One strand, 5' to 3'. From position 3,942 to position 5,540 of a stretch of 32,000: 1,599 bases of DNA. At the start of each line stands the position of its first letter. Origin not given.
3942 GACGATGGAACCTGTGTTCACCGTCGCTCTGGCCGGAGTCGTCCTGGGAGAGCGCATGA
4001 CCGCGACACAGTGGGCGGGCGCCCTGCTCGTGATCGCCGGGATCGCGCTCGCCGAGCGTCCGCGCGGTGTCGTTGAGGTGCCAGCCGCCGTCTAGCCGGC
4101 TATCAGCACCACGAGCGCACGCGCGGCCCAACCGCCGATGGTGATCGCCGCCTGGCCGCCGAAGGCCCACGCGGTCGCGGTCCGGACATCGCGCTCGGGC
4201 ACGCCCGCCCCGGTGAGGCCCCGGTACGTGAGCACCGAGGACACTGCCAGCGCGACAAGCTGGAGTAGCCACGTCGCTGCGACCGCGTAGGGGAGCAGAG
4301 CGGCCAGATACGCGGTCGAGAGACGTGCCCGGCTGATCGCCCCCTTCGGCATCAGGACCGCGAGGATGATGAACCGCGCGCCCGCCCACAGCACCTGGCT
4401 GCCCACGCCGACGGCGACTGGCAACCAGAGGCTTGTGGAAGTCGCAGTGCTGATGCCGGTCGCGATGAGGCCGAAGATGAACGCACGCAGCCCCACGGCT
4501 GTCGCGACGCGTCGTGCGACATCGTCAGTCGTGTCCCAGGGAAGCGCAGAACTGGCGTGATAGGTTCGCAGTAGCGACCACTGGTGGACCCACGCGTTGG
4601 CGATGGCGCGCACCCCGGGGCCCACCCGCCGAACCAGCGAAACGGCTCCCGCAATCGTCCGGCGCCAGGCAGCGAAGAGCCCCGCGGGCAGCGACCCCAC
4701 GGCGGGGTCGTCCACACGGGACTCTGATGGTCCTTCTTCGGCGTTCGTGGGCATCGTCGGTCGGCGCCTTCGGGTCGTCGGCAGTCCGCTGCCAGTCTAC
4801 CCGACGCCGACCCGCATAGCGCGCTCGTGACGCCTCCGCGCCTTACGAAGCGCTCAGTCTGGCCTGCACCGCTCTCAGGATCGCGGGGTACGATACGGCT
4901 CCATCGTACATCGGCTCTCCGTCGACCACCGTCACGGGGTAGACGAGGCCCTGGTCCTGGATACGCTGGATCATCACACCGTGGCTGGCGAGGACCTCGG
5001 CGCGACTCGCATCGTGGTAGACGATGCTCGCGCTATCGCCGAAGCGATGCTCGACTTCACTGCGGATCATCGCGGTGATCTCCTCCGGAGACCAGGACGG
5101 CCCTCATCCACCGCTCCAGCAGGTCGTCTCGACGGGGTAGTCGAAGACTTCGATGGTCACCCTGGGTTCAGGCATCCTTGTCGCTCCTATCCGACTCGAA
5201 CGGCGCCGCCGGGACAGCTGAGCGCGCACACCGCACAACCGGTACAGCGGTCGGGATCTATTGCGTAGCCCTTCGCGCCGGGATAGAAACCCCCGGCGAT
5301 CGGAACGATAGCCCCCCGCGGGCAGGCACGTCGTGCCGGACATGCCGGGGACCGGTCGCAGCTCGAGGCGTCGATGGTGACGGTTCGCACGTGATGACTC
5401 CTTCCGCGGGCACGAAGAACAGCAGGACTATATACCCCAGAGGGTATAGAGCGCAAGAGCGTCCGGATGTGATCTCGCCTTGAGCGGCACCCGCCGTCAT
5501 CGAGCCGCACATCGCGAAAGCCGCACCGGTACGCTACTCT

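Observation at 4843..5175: Thioredoxin-fold ORF split by a single in-frame TGA placed like a redox Cys: candidate selenoprotein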

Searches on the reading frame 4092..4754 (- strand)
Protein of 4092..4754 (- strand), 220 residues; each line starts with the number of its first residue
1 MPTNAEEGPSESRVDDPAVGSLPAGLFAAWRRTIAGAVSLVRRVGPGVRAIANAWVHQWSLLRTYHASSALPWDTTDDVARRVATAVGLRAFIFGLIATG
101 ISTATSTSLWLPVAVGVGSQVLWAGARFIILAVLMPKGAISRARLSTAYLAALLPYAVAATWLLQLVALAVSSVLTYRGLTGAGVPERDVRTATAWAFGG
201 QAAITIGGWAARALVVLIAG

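Call 11: search_protein_families(library=pfam, proteins=[window:4092-4754:-], max_evalue=0.1)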
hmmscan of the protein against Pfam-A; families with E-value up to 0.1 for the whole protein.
window:4092-4754:- (220 aa): 0 families

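Call 12: search_protein_families(library=ncbifam, proteins=[window:4092-4754:-], max_evalue=0.1)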
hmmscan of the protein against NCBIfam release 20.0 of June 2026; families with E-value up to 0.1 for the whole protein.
window:4092-4754:- (220 aa): 0 families

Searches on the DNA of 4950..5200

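Call 31: search_rna_families(source=window, start=4950, end=5200, threshold=evalue, max_evalue=10, show_alignments=3)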
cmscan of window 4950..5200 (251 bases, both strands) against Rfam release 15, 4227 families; matches with E-value up to 10: 2.
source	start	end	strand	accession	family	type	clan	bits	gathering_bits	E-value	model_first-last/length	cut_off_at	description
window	5033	5066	+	RF01333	CRISPR-DR20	Gene; CRISPR;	-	15.5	42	1.3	1-36/36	no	CRISPR RNA direct repeat element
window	4970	5141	+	RF01754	radC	Cis-reg;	-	13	40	2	1-149/149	no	radC RNA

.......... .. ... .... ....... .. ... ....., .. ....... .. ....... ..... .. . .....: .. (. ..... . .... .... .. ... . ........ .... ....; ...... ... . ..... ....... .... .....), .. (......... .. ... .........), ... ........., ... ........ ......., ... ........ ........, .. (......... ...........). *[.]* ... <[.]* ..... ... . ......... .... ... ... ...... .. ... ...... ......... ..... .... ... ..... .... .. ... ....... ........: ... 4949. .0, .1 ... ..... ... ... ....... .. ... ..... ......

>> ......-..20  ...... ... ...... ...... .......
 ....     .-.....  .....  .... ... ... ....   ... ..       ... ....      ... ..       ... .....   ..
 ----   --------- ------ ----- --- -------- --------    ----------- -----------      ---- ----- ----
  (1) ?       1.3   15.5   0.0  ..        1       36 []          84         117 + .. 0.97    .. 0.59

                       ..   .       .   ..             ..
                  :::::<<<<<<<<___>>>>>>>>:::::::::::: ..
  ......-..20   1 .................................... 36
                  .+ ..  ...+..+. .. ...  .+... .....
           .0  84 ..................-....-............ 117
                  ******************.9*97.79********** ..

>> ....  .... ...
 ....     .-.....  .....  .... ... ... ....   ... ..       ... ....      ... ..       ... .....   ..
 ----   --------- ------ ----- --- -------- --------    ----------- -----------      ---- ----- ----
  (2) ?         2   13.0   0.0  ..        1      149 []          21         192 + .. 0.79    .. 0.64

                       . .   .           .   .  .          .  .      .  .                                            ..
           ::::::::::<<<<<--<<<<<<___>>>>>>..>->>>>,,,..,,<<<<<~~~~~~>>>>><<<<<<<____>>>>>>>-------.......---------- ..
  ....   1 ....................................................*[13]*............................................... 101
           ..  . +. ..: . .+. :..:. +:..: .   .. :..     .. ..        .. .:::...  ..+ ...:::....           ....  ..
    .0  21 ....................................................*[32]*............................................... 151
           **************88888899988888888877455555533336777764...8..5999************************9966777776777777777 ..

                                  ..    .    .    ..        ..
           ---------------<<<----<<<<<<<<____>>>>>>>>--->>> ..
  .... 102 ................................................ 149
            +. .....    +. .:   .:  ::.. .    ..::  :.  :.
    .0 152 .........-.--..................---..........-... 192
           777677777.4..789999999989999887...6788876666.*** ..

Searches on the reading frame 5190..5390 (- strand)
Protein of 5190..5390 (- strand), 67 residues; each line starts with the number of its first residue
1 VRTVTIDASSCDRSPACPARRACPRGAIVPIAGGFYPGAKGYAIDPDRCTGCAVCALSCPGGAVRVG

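Call 11: search_protein_families(library=pfam, proteins=[window:5190-5390:-], max_evalue=0.1)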
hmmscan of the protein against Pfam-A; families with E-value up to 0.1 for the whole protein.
seq(67 aa): 9 families
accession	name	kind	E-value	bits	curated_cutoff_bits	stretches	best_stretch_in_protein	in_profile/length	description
PF12838.12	Fer4_7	-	3.8e-07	30.9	27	1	21-63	10-52/52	4Fe-4S dicluster domain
PF00037.32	Fer4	-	5.4e-07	29.6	21.1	1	43-64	2-23/24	4Fe-4S binding domain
PF12837.12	Fer4_6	-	3e-06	27.4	25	1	44-63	4-23/24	4Fe-4S binding domain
PF13237.11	Fer4_10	-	1.1e-05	25.6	25.5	1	44-61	4-21/53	4Fe-4S dicluster domain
PF12797.12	Fer4_2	-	2.6e-05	24.3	24.5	1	43-60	4-21/22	4Fe-4S binding domain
PF14697.11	Fer4_21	-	0.00013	22.5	35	1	6-64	3-57/59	4Fe-4S dicluster domain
PF13187.11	Fer4_9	-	0.00055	20.3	27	1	21-63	10-51/52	4Fe-4S dicluster domain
PF12800.12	Fer4_4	-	0.0066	17.2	24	1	46-61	1-16/17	4Fe-4S binding domain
PF13459.11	Fer4_15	-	0.011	16.8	22.4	1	44-61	3-20/66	4Fe-4S single cluster domain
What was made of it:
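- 5187..5390 (-): Co-transcribed 67-aa ferredoxin with a GTG start and 7 conserved Cys (C-x5-C-x5-CP plus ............). It is the likely redox partner. Pfam Fer4 families (call 11).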

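Call 12: search_protein_families(library=ncbifam, proteins=[window:5190-5390:-], max_evalue=0.1)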
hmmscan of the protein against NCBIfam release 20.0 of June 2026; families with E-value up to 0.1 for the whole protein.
seq(67 aa): 41 families (the best 25 are shown)
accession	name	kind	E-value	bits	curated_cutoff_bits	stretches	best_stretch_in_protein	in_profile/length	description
NF045490.1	FdxA_Protbact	equivalog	1.5e-05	25.2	135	1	33-65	24-56/104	ferredoxin FdxA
TIGR03287.1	methan_mark_16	hypoth_equivalog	2.9e-05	22.7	363.95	1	4-66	297-349/391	methanogenesis marker 16 metalloprotein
NF009410.0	PRK12771.1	subfamily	4.2e-05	22.3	516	1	21-66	522-562/566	NAD(P)-binding protein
NF058577.1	FdxA_fam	equivalog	5.4e-05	23.3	65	1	14-63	12-52/52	4Fe-4S ferredoxin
TIGR02179.1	PorD_KorD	subfamily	7.3e-05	22.8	60.05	1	6-65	22-73/78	2-oxoacid:acceptor oxidoreductase, delta subunit, pyruvate/2-ketoisovalerate family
TIGR02700.1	flavo_MJ0208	hypoth_equivalog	0.00013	21.3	251.35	1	5-67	144-197/234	dihydromethanopterin reductase (acceptor)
NF040684.1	PorD_Arch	equivalog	0.00062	19.8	120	1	23-65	44-80/85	pyruvate synthase subunit PorD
NF033683.1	di_4Fe-4S_YfhL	equivalog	0.00064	20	86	2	16-53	14-42/80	YfhL family 4Fe-4S dicluster ferredoxin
NF007202.0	PRK09623.1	equivalog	0.001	19.3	166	1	21-65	61-99/105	3-methyl-2-oxobutanoate dehydrogenase subunit delta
NF007658.0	PRK10330.1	equivalog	0.0014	18.1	260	1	8-66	55-106/181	electron transport protein HydN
NF009408.0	PRK12769.1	equivalog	0.0015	16.7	1003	1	8-66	53-104/659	formate-dependent uric acid utilization protein AegA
NF007382.0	PRK09898.1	equivalog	0.0028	17.2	213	1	8-61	120-168/208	ferredoxin-like protein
NF042909.1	FMH_DH_FwdF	exception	0.0031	16.7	375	1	6-65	135-196/336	tungsten-dependent formylmethanofuran dehydrogenase subunit FwdF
TIGR02951.1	DMSO_dmsB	equivalog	0.0035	17.4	214.1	1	10-64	63-112/161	DMSO/selenate family reductase complex B subunit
NF040864.1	HgcB_ferredoxin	equivalog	0.0038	17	99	1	3-66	8-63/93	mercury methylation ferredoxin HgcB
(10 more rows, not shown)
